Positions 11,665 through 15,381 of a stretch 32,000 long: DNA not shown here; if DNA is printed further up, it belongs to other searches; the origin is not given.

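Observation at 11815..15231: Heavy-metal P-type ATPase fused in one ORF to a complete HflK-like SPFH module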

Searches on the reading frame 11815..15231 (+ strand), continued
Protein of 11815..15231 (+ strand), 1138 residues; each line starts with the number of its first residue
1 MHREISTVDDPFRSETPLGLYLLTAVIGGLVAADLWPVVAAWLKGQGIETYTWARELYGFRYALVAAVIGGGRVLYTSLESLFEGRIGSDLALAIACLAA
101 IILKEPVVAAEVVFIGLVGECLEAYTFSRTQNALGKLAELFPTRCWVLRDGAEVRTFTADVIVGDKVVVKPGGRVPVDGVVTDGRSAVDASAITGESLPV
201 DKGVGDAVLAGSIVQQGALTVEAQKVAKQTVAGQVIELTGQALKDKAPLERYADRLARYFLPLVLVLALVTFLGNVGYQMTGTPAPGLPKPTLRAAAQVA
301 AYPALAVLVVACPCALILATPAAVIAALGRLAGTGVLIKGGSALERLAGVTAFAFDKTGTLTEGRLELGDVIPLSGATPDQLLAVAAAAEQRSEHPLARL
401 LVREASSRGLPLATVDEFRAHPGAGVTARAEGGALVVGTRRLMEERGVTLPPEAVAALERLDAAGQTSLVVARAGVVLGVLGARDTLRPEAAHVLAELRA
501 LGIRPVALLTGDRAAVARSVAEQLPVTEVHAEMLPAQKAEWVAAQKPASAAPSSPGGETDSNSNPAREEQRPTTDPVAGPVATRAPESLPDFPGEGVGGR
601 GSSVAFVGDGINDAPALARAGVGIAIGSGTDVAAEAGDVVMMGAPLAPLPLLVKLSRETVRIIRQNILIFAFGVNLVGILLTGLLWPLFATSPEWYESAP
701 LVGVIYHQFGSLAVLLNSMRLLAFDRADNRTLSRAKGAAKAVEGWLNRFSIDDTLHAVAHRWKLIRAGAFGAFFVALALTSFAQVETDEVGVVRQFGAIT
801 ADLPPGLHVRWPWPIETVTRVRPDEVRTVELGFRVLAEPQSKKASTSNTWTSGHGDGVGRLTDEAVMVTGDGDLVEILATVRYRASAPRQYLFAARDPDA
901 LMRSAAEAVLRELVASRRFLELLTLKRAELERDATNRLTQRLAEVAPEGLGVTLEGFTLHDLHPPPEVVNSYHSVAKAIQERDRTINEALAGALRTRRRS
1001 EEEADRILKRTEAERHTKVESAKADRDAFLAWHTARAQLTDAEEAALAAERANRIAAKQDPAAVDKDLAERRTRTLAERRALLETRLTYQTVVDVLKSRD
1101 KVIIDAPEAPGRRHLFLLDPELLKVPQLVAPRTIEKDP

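Call 68: find_encoding_contigs(protein=P0385, flank=6000, max_places=1)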
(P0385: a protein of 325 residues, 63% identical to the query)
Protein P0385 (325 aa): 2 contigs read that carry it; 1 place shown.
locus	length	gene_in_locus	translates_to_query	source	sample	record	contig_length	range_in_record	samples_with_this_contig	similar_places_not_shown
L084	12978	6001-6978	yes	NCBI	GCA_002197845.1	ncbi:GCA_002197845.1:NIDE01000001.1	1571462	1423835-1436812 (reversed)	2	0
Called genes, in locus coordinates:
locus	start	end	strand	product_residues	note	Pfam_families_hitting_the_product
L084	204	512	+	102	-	-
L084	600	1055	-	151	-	-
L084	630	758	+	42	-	-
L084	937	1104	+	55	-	-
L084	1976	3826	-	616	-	-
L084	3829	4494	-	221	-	PF07638:Sigma70_ECF (weak), PF04542:Sigma70_r2, PF04545:Sigma70_r4, PF08281:Sigma70_r4_2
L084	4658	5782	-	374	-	PF21016:RlmN_N, PF04055:Radical_SAM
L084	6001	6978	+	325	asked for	PF01145:Band_7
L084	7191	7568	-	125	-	-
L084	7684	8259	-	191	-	-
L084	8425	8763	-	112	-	PF00694:Aconitase_C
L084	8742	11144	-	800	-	PF00330:Aconitase, PF00694:Aconitase_C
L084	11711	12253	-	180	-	-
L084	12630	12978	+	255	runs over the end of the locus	PF03551:PadR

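Call 69: find_encoding_contigs(protein=P0387, flank=6000, max_places=1)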
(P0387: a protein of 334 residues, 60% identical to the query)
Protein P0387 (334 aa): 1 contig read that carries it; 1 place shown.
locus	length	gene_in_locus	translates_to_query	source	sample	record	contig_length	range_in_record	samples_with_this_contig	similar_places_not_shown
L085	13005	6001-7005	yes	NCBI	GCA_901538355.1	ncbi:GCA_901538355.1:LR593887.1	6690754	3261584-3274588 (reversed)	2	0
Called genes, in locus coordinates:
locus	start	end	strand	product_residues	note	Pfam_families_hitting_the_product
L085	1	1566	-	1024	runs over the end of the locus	PF01565:FAD_binding_4, PF02913:FAD-oxidase_C, PF02754:CCG (faint), PF13183:Fer4_8 (weak), PF13534:Fer4_17 (weak)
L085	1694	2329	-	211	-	PF01227:GTP_cyclohydroI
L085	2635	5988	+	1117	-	PF00122:E1-E2_ATPase, PF00702:Hydrolase, PF01145:Band_7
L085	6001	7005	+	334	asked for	PF01145:Band_7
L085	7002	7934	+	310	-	PF01145:Band_7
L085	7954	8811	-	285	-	PF13174:TPR_6 (weak)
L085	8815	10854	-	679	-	PF12715:Abhydrolase_7, PF05448:AXE1, PF22244:GCE_fung (faint), PF00326:Peptidase_S9 (faint)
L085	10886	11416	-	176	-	PF01467:CTP_transf_like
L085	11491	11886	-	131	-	PF02410:RsfS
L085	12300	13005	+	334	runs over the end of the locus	PF00389:2-Hacid_dh, PF02826:2-Hacid_dh_C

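Call 83: find_homologous_proteins(query=P0385, max_evalue=1e-30)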
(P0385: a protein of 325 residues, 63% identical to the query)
Query P0385 (325 aa): 859 proteins with E <= 1e-30 among 8000 candidates; the best 120 are listed.
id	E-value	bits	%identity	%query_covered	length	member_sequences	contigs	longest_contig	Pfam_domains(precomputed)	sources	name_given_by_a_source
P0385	2.3e-207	705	100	100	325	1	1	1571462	PF01145.32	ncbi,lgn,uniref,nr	ncbi:protease modulator HflC [Fimbriiglobus ruber]|uniref:Protein HflC n=1 Tax=Fimbriiglobus ruber T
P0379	3.5e-171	586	84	97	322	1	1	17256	PF01145.32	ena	-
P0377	9.3e-171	585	84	97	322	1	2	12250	PF01145.32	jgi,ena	-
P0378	1.9e-170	584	84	97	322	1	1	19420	PF01145.32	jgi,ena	-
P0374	1.4e-168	578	83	98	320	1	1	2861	PF01145.32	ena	-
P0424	7.0e-168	576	83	97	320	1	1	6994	PF01145.32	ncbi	-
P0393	2.4e-167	574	81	98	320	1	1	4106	PF01145.32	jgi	jgi:membrane protease subunit HflC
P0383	4.6e-167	573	82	98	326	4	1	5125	PF01145.32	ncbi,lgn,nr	ncbi:MAG TPA: protease modulator HflC [Fimbriiglobus sp.]|nr:protease modulator HflC [Fimbriiglobus 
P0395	9.9e-167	572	85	92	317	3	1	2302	PF01145.32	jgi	jgi:membrane protease subunit HflC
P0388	1.6e-166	571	83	97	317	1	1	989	PF01145.32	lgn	-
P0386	6.1e-166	569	83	98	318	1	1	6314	PF01145.32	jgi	jgi:membrane protease subunit HflC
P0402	3.5e-165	567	81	97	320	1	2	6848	PF01145.32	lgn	-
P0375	6.7e-165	566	81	98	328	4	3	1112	PF01145.32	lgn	-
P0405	1.9e-164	564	82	98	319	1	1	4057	PF01145.32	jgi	jgi:membrane protease subunit HflC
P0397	4.2e-164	563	85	92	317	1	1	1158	PF01145.32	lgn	-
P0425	6.2e-163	559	80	97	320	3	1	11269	PF01145.32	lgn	-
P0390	7.3e-163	559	81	98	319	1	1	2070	PF01145.32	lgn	-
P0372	1.9e-162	558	82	94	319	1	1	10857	PF01145.32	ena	-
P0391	7.3e-162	556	81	97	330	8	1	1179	PF01145.32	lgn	-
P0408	7.1e-161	553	81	98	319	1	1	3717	PF01145.32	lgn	-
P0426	4.4e-160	550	81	98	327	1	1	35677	PF01145.32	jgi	jgi:membrane protease subunit HflC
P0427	1.9e-159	548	80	92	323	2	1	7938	PF01145.32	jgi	jgi:membrane protease subunit HflC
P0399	5.1e-158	543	78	97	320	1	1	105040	PF01145.32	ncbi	-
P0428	7.2e-157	539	77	99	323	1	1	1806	PF01145.32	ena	-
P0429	1.5e-155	535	76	96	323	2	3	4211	PF01145.32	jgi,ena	-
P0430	2.5e-155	534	75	100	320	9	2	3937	PF01145.32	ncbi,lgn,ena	-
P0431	4.5e-155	533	77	98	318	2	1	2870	PF01145.32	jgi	jgi:membrane protease subunit HflC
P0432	1.7e-154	532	77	97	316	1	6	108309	PF01145.32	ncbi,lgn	-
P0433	2.1e-154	531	79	97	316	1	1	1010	PF01145.32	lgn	-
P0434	3.8e-154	530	77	97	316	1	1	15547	PF01145.32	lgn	-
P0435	9.6e-154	529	77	97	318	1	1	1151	PF01145.32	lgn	-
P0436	2.3e-153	528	78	97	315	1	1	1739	PF01145.32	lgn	-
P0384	5.6e-153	527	77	96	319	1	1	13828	PF01145.32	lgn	-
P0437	3.4e-152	524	76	95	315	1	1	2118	PF01145.32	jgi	jgi:membrane protease subunit HflC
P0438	3.5e-152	524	76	94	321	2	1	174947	PF01145.32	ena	-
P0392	4.0e-152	524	77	96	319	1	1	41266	PF01145.32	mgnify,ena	mgnify:FL=1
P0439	1.5e-151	522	79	94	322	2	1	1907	PF01145.32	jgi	jgi:membrane protease subunit HflC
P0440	2.1e-151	521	74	94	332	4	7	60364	PF01145.32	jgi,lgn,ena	jgi:membrane protease subunit HflC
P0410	2.8e-151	521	77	91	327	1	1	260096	PF01145.32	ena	-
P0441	5.2e-151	520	78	92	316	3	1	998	PF01145.32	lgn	-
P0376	1.7e-150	518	76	98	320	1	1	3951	PF01145.32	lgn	-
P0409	1.7e-150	518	75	98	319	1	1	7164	PF01145.32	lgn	-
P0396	2.7e-150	518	76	97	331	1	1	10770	PF01145.32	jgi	jgi:membrane protease subunit HflC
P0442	9.3e-150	516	75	96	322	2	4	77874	PF01145.32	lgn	-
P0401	1.7e-149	515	76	93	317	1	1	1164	PF01145.32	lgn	-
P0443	3.0e-149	514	77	93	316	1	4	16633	PF01145.32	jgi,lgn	jgi:membrane protease subunit HflC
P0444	3.1e-149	514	77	97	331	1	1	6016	PF01145.32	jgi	jgi:membrane protease subunit HflC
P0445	3.2e-149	514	74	99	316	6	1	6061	PF01145.32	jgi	-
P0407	5.9e-149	513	75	98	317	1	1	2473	PF01145.32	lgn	-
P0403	7.9e-149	513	74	97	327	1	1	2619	PF01145.32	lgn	-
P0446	2.3e-148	511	76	97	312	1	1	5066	PF01145.32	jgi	jgi:modulator of FtsH protease HflC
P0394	2.9e-146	504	75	98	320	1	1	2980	PF01145.32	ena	-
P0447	9.9e-145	499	74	96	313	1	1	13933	PF01145.32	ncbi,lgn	-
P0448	1.3e-144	499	72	95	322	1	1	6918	PF01145.32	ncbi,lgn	-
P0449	1.6e-144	499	76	92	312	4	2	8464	PF01145.32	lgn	-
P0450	1.6e-144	499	72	98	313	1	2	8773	PF01145.32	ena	-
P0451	1.8e-144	499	72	98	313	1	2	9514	PF01145.32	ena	-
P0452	1.9e-144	499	73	98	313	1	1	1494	PF01145.32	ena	-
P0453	2.5e-144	498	73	98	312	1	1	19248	PF01145.32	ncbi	-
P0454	3.6e-144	498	72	98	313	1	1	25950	PF01145.32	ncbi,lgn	-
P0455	3.7e-144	498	72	98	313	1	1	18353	PF01145.32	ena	-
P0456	4.9e-144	497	72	98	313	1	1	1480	PF01145.32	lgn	-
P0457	4.9e-144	497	73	98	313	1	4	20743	PF01145.32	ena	-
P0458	5.8e-144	497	73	98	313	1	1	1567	PF01145.32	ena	-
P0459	6.2e-144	497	73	97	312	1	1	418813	PF01145.32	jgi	jgi:modulator of FtsH protease HflC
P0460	7.0e-144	497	72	98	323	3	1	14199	PF01145.32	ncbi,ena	-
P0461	7.8e-144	497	73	98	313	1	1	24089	PF01145.32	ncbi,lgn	-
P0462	8.0e-144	496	73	98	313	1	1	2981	PF01145.32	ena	-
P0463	9.0e-144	496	72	98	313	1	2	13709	PF01145.32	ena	-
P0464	1.0e-143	496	72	98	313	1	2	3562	PF01145.32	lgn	-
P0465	1.0e-143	496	73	98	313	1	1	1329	PF01145.32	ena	-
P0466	1.1e-143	496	73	96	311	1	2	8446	PF01145.32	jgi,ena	-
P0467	1.1e-143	496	72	98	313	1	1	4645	PF01145.32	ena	-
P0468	1.1e-143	496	72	98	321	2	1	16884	PF01145.32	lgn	-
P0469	1.2e-143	496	71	98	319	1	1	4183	PF01145.32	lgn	-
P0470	1.6e-143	496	72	98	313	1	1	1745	PF01145.32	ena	-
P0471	1.8e-143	495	73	96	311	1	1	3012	PF01145.32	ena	-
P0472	2.4e-143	495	72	98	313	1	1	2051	PF01145.32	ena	-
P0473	2.7e-143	495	78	93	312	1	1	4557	PF01145.32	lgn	-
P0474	3.9e-143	494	73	96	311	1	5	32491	PF01145.32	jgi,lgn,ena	-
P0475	1.0e-142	493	75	92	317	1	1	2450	PF01145.32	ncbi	ncbi:MAG: protease modulator HflC [Fimbriiglobus sp.]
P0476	2.8e-142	491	71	94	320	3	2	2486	PF01145.32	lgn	-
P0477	3.7e-142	491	73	98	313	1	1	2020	PF01145.32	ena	-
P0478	2.2e-141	488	72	97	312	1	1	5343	PF01145.32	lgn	-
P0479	2.9e-141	488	77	90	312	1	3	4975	PF01145.32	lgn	-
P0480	1.0e-140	486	73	93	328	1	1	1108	PF01145.32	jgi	jgi:membrane protease subunit HflC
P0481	1.3e-140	486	75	94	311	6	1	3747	PF01145.32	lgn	-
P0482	6.8e-140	484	74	93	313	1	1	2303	PF01145.32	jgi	jgi:modulator of FtsH protease HflC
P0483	8.0e-140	483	70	99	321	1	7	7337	PF01145.32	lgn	-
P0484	1.1e-139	483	74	92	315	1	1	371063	PF01145.32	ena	-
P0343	2.6e-139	482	69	94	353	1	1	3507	PF01145.32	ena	-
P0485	2.7e-139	482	75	94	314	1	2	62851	PF01145.32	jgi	jgi:membrane protease subunit HflC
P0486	4.4e-139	481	69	97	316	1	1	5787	PF01145.32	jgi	jgi:membrane protease subunit HflC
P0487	5.1e-139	481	71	97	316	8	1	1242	PF01145.32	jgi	jgi:membrane protease subunit HflC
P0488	1.9e-138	479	73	96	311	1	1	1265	PF01145.32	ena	-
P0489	2.9e-138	478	73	91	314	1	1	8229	PF01145.32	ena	-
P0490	6.5e-138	477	72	93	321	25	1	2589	PF01145.32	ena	-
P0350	6.9e-138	477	67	97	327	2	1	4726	PF01145.32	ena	-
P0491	2.0e-137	475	70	95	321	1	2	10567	PF01145.32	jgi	jgi:modulator of FtsH protease HflC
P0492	2.8e-137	475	70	98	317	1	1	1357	PF01145.32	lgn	-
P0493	3.7e-137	475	68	97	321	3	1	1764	PF01145.32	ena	-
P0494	2.0e-136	472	73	94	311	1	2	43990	PF01145.32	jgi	jgi:modulator of FtsH protease HflC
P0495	2.6e-135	469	73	90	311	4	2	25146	PF01145.32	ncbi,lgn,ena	-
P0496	5.5e-135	467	69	97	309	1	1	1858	PF01145.32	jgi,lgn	jgi:membrane protease subunit HflC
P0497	5.9e-135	467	68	95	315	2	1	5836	PF01145.32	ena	-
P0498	1.5e-134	466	70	97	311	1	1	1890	PF01145.32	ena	-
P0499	1.7e-134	466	72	94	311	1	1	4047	PF01145.32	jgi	jgi:modulator of FtsH protease HflC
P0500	3.2e-134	465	71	97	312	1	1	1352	PF01145.32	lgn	-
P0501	4.8e-134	464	68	93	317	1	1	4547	PF01145.32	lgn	-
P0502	5.7e-134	464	72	94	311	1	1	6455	PF01145.32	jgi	jgi:modulator of FtsH protease HflC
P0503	7.3e-134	464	69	98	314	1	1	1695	PF01145.32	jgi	jgi:modulator of FtsH protease HflC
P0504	1.1e-133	463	68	97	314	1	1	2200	PF01145.32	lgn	-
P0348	1.9e-133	462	65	97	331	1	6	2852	PF01145.32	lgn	-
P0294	1.0e-132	460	65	94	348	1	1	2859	PF01145.32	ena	-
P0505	1.2e-132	460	65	98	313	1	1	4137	PF01145.32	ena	-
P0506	3.8e-132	458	72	91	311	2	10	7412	PF01145.32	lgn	-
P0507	6.0e-132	458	67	96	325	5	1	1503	PF01145.32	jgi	jgi:membrane protease subunit HflC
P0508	7.9e-132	457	68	98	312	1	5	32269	PF01145.32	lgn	-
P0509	8.3e-132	457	68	98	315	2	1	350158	PF01145.32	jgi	jgi:membrane protease subunit HflC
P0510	1.6e-131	456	66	92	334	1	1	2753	PF01145.32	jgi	jgi:modulator of FtsH protease HflC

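Call 87: search_protein_families(library=pfam, proteins=[L083:13424-13987:+], max_evalue=5)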
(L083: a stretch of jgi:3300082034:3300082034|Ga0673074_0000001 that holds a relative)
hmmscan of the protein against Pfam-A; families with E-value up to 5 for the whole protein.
L083:13424-13987:+ (187 aa): 3 families
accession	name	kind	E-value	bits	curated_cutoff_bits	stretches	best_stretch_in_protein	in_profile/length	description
PF14317.12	YcxB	-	5.8e-05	23.2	23.3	1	112-168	2-57/61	YcxB-like protein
PF10756.15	bPH_6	-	0.0054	17.2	22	1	109-159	4-56/73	Bacterial PH domain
PF11862.13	DUF3382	-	0.016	15.9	28.9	1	34-90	6-62/97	Domain of unknown function (DUF3382)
